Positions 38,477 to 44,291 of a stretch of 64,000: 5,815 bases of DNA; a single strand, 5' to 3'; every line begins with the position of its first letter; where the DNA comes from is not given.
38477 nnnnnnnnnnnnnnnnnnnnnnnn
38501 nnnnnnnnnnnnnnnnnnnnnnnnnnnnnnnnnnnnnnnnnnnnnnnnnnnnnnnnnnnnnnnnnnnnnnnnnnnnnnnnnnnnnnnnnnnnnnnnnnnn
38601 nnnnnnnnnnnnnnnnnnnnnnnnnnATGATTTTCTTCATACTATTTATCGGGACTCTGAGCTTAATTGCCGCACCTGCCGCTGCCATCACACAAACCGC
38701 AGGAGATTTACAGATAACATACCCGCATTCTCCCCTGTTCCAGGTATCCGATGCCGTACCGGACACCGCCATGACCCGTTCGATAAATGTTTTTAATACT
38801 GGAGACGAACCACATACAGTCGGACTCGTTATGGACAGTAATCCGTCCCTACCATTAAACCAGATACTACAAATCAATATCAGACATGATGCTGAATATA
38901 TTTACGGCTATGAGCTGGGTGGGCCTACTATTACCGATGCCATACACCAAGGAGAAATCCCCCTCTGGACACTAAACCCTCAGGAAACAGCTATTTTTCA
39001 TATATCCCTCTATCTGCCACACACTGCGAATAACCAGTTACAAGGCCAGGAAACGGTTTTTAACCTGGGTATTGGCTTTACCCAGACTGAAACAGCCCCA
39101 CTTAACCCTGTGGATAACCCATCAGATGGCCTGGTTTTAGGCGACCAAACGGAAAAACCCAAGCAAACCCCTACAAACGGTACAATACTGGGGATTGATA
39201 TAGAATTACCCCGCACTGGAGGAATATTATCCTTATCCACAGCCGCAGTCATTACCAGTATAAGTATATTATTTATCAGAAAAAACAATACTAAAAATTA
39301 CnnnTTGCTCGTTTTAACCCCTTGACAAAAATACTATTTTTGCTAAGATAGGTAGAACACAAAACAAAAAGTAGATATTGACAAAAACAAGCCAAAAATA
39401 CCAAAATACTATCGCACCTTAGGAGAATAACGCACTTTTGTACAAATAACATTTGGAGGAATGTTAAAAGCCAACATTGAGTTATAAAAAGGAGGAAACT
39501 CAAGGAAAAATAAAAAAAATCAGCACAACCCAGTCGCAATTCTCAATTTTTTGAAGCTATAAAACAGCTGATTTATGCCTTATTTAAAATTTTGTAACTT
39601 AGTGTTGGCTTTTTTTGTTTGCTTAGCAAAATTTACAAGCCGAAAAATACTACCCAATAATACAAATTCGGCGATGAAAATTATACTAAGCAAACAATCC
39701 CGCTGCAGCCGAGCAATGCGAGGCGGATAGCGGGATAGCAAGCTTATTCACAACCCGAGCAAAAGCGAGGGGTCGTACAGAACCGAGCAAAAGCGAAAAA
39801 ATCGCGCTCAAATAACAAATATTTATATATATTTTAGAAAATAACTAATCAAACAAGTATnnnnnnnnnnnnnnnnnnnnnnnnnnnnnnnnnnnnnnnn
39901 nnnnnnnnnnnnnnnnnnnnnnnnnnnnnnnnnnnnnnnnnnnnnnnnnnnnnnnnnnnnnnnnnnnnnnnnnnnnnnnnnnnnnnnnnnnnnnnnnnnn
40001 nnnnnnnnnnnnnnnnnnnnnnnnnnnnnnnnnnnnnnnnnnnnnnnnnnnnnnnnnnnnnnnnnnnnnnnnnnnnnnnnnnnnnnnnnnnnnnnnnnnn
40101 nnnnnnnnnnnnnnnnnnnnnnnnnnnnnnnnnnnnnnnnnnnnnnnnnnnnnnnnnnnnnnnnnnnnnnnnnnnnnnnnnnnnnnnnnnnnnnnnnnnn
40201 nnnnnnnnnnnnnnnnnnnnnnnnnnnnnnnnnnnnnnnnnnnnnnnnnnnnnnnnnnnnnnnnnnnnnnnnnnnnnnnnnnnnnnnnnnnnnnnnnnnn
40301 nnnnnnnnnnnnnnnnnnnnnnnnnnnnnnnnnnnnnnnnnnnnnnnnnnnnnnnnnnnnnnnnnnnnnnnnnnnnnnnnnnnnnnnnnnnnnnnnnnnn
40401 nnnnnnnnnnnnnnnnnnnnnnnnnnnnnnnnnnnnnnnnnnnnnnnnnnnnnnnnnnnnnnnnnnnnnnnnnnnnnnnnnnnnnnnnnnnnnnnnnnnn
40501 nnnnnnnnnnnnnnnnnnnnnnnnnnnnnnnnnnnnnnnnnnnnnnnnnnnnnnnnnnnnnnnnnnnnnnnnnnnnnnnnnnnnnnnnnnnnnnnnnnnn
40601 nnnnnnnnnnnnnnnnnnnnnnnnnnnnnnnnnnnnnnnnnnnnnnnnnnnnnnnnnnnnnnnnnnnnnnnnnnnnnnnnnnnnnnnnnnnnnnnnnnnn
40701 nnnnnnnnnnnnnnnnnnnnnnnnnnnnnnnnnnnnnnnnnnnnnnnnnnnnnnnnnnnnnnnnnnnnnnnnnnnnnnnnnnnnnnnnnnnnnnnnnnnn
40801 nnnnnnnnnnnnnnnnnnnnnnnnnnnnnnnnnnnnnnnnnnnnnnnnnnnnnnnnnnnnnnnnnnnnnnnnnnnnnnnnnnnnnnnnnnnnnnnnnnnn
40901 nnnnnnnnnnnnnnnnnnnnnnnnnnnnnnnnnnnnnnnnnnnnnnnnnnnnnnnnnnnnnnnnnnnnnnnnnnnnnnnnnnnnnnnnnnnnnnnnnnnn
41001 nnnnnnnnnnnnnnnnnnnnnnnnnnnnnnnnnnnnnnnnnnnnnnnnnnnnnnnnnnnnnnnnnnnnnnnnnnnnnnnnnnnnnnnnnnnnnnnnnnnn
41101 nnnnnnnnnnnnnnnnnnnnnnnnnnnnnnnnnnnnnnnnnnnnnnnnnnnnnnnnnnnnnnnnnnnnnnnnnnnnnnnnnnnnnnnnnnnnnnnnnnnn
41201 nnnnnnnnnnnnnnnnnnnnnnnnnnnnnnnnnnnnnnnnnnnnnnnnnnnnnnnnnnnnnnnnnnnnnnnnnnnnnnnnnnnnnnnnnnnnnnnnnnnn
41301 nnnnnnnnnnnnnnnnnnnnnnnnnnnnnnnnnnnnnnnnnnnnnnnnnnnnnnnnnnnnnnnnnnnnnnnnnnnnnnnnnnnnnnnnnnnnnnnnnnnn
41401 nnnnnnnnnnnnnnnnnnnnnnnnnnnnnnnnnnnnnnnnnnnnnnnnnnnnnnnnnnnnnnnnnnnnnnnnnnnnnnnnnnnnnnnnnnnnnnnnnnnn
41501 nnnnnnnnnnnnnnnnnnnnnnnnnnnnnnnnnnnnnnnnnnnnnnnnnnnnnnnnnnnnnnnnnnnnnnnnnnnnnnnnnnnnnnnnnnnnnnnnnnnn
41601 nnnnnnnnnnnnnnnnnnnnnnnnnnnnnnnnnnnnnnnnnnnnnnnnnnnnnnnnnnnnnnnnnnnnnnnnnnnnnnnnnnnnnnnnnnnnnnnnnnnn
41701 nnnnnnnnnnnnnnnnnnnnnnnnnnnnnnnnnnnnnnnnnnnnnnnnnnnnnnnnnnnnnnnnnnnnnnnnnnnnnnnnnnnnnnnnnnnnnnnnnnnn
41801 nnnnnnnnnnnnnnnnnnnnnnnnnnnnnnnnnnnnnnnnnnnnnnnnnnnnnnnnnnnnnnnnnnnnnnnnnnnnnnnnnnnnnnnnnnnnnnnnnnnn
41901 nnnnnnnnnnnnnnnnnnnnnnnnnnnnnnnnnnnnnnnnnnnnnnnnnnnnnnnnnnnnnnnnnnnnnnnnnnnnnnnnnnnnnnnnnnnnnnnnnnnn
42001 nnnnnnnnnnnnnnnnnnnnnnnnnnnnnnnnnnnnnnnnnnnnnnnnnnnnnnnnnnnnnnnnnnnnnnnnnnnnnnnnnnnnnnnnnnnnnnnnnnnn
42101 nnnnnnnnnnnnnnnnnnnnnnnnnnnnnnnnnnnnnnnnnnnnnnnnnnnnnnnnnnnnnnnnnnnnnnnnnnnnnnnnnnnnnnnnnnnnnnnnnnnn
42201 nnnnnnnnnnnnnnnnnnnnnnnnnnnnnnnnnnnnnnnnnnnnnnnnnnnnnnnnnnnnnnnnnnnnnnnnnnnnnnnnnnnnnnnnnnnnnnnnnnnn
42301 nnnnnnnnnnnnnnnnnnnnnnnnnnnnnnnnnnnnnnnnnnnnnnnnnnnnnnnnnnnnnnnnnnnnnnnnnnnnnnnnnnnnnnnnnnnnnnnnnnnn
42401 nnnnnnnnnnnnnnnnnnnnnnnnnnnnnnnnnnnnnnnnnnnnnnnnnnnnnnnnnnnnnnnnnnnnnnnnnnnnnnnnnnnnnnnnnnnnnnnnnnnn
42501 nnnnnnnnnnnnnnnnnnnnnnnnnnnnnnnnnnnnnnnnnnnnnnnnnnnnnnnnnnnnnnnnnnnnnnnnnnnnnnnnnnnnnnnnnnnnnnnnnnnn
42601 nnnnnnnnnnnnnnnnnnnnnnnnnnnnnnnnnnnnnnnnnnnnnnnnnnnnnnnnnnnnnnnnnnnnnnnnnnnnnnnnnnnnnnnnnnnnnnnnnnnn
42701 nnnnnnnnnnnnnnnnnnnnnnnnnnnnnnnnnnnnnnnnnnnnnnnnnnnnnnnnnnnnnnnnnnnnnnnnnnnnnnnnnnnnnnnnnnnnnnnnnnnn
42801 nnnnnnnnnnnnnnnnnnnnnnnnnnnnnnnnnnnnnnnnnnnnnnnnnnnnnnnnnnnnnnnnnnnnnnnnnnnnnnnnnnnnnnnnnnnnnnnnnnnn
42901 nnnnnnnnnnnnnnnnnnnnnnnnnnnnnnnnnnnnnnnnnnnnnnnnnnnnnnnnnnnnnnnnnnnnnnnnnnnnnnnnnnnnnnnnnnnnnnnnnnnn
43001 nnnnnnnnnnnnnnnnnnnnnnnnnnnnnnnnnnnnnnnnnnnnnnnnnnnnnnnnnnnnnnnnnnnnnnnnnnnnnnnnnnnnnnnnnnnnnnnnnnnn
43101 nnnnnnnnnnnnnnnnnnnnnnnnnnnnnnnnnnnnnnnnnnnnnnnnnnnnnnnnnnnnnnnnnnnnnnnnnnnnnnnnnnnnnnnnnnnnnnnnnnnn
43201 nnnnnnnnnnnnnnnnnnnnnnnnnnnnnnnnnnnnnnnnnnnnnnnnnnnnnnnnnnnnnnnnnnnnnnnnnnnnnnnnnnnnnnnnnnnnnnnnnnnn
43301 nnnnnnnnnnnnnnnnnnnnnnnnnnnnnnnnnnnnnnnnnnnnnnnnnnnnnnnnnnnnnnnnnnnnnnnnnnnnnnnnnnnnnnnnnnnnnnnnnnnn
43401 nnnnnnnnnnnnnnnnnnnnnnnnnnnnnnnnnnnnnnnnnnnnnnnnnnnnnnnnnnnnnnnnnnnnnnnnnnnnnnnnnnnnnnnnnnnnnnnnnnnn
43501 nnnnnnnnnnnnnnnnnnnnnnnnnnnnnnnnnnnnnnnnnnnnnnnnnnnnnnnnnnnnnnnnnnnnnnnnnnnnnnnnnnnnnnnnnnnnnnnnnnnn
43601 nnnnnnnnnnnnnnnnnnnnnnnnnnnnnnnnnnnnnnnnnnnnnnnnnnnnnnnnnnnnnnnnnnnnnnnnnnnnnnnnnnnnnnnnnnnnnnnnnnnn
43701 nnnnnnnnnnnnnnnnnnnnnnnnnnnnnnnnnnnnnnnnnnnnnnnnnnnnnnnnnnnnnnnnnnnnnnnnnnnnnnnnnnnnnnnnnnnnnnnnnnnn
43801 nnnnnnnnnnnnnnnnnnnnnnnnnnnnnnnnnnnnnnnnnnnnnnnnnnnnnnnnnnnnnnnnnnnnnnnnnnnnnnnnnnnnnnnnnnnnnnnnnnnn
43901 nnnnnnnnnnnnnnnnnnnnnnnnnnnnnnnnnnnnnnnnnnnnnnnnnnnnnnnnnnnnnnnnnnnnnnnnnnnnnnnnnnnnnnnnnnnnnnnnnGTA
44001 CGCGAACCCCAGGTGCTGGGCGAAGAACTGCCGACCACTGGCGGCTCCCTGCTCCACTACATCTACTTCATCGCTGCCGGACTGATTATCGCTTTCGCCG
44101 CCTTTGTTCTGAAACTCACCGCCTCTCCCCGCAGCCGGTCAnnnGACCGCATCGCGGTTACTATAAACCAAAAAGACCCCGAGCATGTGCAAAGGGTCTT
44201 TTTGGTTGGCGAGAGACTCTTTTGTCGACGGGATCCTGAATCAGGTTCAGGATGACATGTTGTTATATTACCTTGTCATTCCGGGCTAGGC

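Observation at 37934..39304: SipW-like signal peptidase fused in frame to a second secretory domain carrying an LPRTG sorting signal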

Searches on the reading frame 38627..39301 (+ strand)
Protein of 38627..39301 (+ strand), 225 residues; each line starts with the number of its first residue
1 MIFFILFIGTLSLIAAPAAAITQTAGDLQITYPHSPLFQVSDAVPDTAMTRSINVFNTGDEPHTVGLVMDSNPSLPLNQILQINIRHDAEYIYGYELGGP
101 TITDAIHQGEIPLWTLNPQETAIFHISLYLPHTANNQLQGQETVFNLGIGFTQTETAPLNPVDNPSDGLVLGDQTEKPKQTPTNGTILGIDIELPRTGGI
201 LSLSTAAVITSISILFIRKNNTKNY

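Call 4: search_protein_families(library=ncbifam, proteins=[window:38627-39301:+], max_evalue=0.1)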
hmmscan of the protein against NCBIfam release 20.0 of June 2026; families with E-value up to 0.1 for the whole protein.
window:38627-39301:+ (225 aa): 1 family
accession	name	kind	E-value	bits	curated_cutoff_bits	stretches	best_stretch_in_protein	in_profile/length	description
NF053819.1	EF0750_LPXTG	subfamily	0.0033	17.9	47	1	126-220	16-103/105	EF2685/EF0750 family sortase-dependent surface protein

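Call 20: search_solved_structures(query=A2, max_evalue=10)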
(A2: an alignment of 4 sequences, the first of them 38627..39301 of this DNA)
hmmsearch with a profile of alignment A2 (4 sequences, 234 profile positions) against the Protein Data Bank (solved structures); distinct sequences matched with E-value up to 10: 1.
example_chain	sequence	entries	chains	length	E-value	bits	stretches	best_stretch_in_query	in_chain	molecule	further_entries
4rtb_A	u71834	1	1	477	0.7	12.5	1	37-97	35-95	HydG protein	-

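Call 22: search_protein_representatives(alignment_id=A2)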
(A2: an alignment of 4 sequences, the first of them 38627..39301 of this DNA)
Query: 4 sequences, 234 profile positions. Proteins with E-value up to 0.001 (for the whole library): 2103; up to 1e-10: 1150; up to 1e-30: 10. The best 150 are listed.
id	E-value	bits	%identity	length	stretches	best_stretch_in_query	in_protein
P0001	2.4e-96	338.1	-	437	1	1-234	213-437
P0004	2.7e-93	328.1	-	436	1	1-231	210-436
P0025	5.0e-83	294.5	-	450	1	1-231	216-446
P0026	8.7e-67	241.4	-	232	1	10-233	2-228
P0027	8.7e-57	208.6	-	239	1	6-232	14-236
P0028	1.3e-44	168.8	-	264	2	8-161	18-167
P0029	2.5e-43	164.6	-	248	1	1-227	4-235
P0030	2.6e-38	148.2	-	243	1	7-223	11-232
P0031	2.6e-32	128.5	-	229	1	3-216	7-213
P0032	1.9e-31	125.7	-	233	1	3-232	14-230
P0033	1.4e-30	122.9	-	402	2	20-159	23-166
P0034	1.9e-30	122.4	-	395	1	37-158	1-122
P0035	3.2e-29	118.4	-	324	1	7-174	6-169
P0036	6.1e-29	117.5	-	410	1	7-155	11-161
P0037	9.8e-29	116.8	-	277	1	2-173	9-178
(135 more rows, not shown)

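Call 24: find_encoding_contigs(protein=P0027, flank=6000, max_places=3)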
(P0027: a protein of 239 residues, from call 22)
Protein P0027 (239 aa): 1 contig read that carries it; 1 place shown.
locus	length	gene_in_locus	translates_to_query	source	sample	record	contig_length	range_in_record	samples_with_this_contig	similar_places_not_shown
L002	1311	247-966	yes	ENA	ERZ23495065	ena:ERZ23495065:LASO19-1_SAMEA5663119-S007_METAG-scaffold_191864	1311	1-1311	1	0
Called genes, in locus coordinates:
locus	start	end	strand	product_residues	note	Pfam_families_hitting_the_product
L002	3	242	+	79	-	?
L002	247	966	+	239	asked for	-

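Call 32: find_encoding_contigs(protein=P0025, flank=10000, max_places=2)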
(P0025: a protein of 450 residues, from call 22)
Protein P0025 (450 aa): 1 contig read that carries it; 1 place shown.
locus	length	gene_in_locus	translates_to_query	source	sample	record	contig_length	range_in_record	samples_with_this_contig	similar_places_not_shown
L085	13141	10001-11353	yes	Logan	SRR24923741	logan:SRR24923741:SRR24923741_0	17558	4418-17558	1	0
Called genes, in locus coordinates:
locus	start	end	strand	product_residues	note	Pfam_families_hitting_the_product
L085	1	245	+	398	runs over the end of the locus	PF00817:IMS, PF11799:IMS_C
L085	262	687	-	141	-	PF00814:TsaD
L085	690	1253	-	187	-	-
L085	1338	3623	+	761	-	-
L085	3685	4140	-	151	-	PF16320:Ribosomal_L12_N, PF00542:Ribosomal_L12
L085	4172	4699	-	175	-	PF00466:Ribosomal_L10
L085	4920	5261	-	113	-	-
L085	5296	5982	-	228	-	PF00696:AA_kinase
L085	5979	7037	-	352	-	PF02618:YceG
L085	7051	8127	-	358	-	PF00483:NTP_transferase, PF12804:NTP_transf_3, PF22640:ManC_GMP_beta-helix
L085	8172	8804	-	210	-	PF01135:PCMT, PF01209:Ubie_methyltran, PF02527:GidB (faint), PF01189:Methyltr_RsmB-F, PF13847:Methyltransf_31, PF13649:Methyltransf_25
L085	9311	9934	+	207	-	PF12389:Peptidase_M73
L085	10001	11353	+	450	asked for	-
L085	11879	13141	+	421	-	?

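Call 33: find_encoding_contigs(protein=P0029, flank=8000, max_places=2)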
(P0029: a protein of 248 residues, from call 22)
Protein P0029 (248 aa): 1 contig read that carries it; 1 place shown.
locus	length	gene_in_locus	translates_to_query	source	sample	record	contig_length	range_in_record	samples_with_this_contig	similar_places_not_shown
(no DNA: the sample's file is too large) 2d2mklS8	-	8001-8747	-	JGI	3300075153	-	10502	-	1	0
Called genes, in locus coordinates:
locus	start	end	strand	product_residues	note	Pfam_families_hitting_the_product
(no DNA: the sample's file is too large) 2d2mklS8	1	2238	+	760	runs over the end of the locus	-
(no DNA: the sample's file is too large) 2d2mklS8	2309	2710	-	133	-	PF16320:Ribosomal_L12_N, PF00542:Ribosomal_L12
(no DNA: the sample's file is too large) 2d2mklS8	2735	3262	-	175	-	PF00466:Ribosomal_L10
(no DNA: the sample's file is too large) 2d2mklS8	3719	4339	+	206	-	PF00717:Peptidase_S24 (faint)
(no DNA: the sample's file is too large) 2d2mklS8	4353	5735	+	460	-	PF11617:Cu-binding_MopE, PF00932:LTD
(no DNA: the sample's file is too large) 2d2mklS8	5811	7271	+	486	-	PF18998:Flg_new_2, PF13385:Laminin_G_3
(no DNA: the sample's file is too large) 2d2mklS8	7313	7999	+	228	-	PF00932:LTD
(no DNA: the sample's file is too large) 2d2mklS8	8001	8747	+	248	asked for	-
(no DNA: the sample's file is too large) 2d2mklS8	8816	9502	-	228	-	PF00696:AA_kinase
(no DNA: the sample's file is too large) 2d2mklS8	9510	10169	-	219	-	?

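Call 47: search_protein_families(library=pfam, alignment_id=A4, max_evalue=0.01)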
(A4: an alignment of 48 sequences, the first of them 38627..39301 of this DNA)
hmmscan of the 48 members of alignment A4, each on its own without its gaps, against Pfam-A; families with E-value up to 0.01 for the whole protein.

A. member 1, window:38627-39301:+ (225 aa): 0 families

B. families by the number of members that match (of 48 scanned): 9 families
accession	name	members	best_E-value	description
PF16656.11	Pur_ac_phosph_N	17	1.5e-13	Purple acid Phosphatase, N-terminal domain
PF00041.27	fn3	9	2e-10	Fibronectin type III domain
PF12389.13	Peptidase_M73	3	1.4e-07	Camelysin metallo-endopeptidase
PF00932.25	LTD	1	1.2e-13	Lamin Tail Domain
PF00746.26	Gram_pos_anchor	1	7.8e-06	LPXTG cell wall anchor motif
PF00353.25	HemolysinCabind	1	0.0006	RTX calcium-binding nonapeptide repeat (4 copies)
PF01471.23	PG_binding_1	1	0.0016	Putative peptidoglycan binding domain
PF22321.2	Zona_CL2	1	0.0037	Zonadhesin, second cohesin-like domain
PF06024.17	Orf78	1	0.0095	Orf78 (ac78)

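Call 56: predict_structure(alignment_id=A4)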
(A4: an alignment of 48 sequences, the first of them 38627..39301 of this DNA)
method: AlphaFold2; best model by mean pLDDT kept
length: 225 residues; sequences in the alignment: 48
mean_pLDDT: 80.4   pTM: 0.63
mean pLDDT of the five models: 80.4, 80.4, 80.0, 79.6, 79.2
residues with pLDDT >= 90: 129; 70-90: 37; 50-70: 18; < 50: 41
segments of 3 or more residues with pLDDT < 50: 159-186, 193-202
pLDDT, mean of each block of 10 residues (from residue 1): 83 78 95 94 94 98 96 96 96 91 97 97 97 94 96 61 44 41 45 43 64 80 60
secondary structure, 60 per line:
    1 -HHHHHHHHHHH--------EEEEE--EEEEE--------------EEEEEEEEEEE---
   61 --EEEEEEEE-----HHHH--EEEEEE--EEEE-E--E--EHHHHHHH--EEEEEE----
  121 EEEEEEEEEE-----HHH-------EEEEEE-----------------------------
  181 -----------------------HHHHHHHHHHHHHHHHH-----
elements in order: H2-12 E21-25 E28-32 E47-57 E63-70 H76-79 E82-87 E90-93 H102-108 E111-116 E121-130 E146-151 H204-220

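Call 58: search_protein_families(library=ncbifam, proteins=[L085:9311-9931:+], max_evalue=0.01)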
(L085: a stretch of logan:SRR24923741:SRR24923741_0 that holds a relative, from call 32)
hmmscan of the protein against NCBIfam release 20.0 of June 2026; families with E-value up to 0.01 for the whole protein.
L085:9311-9931:+ (207 aa): 2 families
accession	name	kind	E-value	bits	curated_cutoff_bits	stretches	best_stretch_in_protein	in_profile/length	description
TIGR04088.1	cognate_SipW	domain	5e-10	39.2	19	1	11-45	1-34/34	SipW-dependent-type signal peptide-containing protein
NF046066.1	BioflmMtrxTasA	equivalog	6.5e-08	32.3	450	1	4-83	4-79/264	biofilm matrix protein TasA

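Call 63: find_related_loci(query=A2, collection=metagenome_contigs, flank=6000)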
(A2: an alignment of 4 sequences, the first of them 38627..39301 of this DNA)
Query A2 (225 aa) in metagenome_contigs; peptide patterns used: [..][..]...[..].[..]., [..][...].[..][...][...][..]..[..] (x = any residue, [..] = any of these).
581 stretches matched a pattern; 3 encode a relative of the query (tblastn E <= 1e-3); 3 distinct loci.
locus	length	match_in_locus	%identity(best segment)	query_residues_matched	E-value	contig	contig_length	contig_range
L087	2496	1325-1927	37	1-198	1e-36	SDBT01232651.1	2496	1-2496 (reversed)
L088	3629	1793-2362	31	1-198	2e-15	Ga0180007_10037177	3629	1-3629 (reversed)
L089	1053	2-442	24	48-198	2e-9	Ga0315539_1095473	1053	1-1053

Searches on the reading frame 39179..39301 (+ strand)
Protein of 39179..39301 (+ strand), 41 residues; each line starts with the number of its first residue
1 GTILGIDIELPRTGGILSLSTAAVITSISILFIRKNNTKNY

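Call 76: search_protein_families(library=ncbifam, proteins=[window:39179-39301:+], max_evalue=10)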
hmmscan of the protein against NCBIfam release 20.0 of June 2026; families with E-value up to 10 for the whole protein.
seq(41 aa): 1 family
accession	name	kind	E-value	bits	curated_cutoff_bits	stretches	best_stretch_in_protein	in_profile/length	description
TIGR01167.1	LPXTG_anchor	domain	0.18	12.5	15.9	1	9-36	1-32/34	LPXTG cell wall anchor domain-containing protein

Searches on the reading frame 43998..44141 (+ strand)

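Call 76: search_protein_families(library=ncbifam, proteins=[window:43998-44141:+], max_evalue=10)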
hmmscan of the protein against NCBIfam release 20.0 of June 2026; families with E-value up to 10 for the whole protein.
seq(48 aa): 2 families
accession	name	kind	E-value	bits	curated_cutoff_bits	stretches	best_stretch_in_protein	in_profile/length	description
NF058582.1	Microco_LAVTG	domain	0.035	14.2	27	1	11-37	2-28/34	LAVTG motif-containing sortase-dependent surface protein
TIGR01167.1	LPXTG_anchor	domain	0.043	14.5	15.9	1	10-39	1-29/34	LPXTG cell wall anchor domain-containing protein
